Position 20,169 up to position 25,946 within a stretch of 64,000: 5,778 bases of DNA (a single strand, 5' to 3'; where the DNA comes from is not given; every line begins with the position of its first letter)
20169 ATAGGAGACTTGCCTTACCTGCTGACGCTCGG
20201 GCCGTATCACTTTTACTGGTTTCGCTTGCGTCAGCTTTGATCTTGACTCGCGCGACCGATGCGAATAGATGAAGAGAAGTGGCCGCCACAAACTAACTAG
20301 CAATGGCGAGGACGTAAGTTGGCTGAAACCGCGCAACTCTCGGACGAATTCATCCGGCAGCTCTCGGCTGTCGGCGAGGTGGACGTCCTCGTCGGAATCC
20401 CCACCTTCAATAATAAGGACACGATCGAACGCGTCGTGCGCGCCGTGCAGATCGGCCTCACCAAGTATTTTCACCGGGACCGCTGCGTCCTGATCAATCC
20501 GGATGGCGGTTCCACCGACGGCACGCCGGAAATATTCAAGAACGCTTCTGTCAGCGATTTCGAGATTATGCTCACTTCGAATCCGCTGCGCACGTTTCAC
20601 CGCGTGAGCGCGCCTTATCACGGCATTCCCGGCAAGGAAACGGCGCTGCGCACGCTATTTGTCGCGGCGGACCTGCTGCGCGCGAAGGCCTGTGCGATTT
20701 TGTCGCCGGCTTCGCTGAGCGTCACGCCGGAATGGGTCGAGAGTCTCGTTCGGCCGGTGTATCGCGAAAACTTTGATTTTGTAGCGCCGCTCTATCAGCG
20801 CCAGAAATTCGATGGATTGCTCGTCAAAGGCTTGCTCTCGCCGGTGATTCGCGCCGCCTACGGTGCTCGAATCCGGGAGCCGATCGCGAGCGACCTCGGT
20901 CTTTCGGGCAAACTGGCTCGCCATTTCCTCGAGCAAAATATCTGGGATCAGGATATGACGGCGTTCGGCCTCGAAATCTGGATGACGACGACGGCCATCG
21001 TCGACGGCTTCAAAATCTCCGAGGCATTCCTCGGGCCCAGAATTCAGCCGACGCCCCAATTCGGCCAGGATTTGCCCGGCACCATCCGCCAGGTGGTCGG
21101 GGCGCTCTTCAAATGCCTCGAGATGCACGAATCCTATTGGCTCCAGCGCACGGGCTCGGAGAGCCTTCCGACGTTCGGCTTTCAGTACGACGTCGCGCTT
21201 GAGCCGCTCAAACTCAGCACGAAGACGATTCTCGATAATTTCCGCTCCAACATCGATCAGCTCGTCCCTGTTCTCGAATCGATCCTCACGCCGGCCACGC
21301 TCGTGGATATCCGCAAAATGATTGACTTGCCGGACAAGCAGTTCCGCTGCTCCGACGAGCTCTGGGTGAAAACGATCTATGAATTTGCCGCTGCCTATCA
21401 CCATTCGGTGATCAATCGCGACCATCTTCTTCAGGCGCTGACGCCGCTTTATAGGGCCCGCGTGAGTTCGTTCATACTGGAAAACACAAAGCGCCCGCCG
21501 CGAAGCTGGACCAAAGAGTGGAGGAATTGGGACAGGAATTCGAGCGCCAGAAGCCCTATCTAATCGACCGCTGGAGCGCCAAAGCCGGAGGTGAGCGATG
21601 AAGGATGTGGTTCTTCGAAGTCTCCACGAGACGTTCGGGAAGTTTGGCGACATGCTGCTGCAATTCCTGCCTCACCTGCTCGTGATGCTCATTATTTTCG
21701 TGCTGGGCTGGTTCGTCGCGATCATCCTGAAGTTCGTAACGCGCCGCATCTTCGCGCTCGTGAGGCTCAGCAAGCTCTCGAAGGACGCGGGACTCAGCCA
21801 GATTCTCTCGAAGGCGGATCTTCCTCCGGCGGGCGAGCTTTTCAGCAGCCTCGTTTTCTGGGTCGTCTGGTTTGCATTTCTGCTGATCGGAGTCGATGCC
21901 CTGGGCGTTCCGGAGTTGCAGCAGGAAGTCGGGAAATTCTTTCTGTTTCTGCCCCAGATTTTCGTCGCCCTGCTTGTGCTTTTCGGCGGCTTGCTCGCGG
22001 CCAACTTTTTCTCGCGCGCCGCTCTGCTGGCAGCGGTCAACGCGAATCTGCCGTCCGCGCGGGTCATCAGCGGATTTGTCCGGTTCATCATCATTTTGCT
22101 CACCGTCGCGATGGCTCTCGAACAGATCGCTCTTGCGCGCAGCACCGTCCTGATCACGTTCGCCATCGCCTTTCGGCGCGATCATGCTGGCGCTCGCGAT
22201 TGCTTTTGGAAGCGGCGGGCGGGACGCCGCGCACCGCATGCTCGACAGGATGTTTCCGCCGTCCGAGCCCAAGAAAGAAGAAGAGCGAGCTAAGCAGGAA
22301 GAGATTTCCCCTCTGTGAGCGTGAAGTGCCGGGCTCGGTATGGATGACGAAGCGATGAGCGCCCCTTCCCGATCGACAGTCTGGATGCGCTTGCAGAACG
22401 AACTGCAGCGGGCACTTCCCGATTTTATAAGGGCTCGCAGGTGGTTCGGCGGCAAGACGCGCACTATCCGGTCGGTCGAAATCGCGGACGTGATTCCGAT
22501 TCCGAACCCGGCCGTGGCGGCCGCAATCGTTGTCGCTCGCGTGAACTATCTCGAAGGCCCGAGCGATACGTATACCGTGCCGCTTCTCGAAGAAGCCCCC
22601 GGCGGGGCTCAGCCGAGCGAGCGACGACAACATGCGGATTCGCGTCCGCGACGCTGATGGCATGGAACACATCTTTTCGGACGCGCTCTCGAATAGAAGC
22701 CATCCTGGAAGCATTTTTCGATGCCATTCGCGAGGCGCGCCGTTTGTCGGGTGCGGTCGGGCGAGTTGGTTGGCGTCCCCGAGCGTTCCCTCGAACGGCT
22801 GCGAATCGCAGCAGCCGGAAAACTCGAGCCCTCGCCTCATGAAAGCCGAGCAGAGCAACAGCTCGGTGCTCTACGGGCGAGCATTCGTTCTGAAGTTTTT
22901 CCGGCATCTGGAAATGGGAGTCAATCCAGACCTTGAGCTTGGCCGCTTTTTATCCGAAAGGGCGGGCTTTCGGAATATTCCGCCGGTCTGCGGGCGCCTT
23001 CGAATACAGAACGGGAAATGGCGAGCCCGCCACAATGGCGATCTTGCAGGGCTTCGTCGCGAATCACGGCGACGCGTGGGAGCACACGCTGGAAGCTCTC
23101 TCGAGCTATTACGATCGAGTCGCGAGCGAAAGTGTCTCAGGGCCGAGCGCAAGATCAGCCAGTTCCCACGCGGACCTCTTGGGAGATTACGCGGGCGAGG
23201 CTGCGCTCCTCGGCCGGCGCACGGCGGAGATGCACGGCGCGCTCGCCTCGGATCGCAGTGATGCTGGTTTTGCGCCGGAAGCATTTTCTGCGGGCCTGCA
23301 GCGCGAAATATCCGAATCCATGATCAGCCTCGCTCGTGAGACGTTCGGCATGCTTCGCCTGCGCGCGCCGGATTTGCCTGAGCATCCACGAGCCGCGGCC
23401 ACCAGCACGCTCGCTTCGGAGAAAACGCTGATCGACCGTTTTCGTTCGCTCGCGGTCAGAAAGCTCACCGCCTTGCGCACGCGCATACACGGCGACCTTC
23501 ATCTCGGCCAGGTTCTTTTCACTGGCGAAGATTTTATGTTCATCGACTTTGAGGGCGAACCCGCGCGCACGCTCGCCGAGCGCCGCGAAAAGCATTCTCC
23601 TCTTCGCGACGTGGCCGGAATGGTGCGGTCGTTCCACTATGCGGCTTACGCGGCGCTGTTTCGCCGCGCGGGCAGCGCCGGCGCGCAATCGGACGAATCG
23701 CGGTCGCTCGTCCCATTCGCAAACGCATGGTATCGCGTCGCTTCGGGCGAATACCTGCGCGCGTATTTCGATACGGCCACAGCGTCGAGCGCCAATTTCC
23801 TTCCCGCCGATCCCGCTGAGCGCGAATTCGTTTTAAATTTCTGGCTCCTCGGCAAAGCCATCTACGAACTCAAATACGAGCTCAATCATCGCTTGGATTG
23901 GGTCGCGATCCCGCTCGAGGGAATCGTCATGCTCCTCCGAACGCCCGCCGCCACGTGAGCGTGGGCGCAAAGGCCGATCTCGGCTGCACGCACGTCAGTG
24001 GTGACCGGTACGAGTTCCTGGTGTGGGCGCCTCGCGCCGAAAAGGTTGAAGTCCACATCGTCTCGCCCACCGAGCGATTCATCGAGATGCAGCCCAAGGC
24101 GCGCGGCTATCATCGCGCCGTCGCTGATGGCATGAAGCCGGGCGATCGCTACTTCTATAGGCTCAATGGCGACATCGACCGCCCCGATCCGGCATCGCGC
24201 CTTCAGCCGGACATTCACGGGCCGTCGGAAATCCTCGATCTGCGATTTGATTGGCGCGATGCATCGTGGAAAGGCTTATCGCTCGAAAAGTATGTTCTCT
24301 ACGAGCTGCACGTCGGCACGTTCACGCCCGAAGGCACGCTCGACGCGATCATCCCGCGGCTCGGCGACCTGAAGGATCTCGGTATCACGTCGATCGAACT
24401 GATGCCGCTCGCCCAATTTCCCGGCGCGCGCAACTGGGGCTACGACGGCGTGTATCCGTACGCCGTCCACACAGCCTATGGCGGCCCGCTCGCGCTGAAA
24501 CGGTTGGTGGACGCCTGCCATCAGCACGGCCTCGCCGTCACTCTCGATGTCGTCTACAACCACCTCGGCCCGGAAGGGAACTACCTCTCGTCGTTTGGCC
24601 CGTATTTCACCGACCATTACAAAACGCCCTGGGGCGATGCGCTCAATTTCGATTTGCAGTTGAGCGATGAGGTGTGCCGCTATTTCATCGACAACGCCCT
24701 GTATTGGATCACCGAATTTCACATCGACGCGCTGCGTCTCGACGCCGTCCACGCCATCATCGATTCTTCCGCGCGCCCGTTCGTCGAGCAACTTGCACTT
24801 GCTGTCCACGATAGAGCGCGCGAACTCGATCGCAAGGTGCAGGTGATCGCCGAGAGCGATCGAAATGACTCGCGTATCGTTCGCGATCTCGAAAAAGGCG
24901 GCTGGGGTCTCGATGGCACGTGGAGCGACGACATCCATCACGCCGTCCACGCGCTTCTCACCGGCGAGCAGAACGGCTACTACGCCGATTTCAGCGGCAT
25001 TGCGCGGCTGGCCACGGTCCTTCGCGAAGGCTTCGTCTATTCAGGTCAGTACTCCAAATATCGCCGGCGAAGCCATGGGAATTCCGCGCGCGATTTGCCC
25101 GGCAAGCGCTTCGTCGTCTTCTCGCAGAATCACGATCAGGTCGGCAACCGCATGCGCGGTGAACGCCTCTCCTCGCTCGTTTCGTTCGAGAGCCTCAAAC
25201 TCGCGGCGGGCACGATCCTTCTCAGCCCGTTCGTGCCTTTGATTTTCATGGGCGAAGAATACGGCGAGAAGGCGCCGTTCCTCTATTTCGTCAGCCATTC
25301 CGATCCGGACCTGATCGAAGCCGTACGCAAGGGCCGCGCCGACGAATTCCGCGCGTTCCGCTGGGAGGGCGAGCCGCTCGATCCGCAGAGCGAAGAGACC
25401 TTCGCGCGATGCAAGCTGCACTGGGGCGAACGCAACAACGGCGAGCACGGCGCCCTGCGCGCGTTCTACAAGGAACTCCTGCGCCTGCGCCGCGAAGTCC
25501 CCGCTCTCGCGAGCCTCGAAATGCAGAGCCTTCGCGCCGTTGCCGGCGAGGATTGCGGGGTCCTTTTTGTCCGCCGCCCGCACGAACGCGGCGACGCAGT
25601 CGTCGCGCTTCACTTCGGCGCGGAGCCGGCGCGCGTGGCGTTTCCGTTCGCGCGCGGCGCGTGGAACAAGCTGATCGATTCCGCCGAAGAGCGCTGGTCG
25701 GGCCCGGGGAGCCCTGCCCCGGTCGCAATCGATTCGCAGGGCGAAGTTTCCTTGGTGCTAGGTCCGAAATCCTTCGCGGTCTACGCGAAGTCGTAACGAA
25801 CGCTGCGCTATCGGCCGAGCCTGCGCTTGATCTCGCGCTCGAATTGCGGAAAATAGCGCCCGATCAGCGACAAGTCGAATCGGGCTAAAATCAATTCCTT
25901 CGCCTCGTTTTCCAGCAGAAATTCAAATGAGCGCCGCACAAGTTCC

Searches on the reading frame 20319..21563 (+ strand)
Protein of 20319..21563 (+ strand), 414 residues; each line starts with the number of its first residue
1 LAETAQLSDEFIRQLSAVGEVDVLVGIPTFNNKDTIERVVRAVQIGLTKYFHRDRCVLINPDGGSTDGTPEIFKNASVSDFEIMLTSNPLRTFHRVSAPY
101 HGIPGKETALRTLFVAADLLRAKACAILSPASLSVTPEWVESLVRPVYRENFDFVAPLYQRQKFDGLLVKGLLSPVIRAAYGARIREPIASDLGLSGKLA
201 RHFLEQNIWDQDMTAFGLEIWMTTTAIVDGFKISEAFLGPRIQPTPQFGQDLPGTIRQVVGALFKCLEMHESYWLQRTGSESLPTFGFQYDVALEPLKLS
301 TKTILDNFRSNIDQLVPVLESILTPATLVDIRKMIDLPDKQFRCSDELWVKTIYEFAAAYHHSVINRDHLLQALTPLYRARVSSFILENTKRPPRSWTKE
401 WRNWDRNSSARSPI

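Call 45: search_protein_families(library=pfam, proteins=[window:20319-21563:+], max_evalue=0.001)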
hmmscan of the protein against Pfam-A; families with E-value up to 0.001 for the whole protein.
window:20319-21563:+ (414 aa): 1 family
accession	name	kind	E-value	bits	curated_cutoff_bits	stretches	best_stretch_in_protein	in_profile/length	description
PF00535.33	Glycos_transf_2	-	3.7e-05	24.2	23.3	0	25-80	2-52/168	Glycosyl transferase family 2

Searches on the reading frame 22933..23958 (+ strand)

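Call 45: search_protein_families(library=pfam, proteins=[window:22933-23958:+], max_evalue=0.001)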
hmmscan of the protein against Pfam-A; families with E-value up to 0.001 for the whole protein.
window:22933-23958:+ (341 aa): 1 family
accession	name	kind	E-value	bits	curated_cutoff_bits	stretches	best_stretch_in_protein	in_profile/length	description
PF01636.29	APH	-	0.0001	22.6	23.2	1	92-207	99-195/239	Phosphotransferase enzyme family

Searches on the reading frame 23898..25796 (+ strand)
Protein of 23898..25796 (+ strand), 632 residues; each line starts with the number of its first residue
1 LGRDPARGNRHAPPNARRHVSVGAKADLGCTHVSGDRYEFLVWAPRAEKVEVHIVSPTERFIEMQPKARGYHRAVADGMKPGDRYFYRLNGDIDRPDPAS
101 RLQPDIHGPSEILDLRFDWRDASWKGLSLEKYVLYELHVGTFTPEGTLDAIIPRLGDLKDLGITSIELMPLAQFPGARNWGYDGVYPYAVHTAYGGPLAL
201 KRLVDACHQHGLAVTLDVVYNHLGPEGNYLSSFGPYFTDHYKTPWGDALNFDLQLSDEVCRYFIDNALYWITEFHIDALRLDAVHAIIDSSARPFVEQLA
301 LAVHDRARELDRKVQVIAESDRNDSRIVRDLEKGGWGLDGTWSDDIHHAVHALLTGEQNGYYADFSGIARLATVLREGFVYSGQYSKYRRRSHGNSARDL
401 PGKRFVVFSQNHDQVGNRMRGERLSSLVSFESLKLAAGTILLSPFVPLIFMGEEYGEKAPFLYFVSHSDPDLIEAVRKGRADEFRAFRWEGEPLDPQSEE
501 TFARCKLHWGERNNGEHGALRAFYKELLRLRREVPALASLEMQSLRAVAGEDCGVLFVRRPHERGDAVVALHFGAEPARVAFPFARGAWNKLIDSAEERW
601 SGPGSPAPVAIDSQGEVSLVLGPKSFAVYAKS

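Call 45: search_protein_families(library=pfam, proteins=[window:23898-25796:+], max_evalue=0.001)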
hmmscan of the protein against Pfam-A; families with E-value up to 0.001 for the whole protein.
window:23898-25796:+ (632 aa): 3 families
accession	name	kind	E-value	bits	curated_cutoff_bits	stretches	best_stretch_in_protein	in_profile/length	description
PF00128.31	Alpha-amylase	-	3.1e-21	76.6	22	2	145-230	15-99/446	Alpha amylase, catalytic domain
PF11941.14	DUF3459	-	1.4e-12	48.3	22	1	523-608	1-84/90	Domain of unknown function (DUF3459)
PF02922.24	CBM_48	-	2.6e-06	28.1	22.4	1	28-91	2-70/83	Carbohydrate-binding module 48 (Isoamylase N-terminal domain)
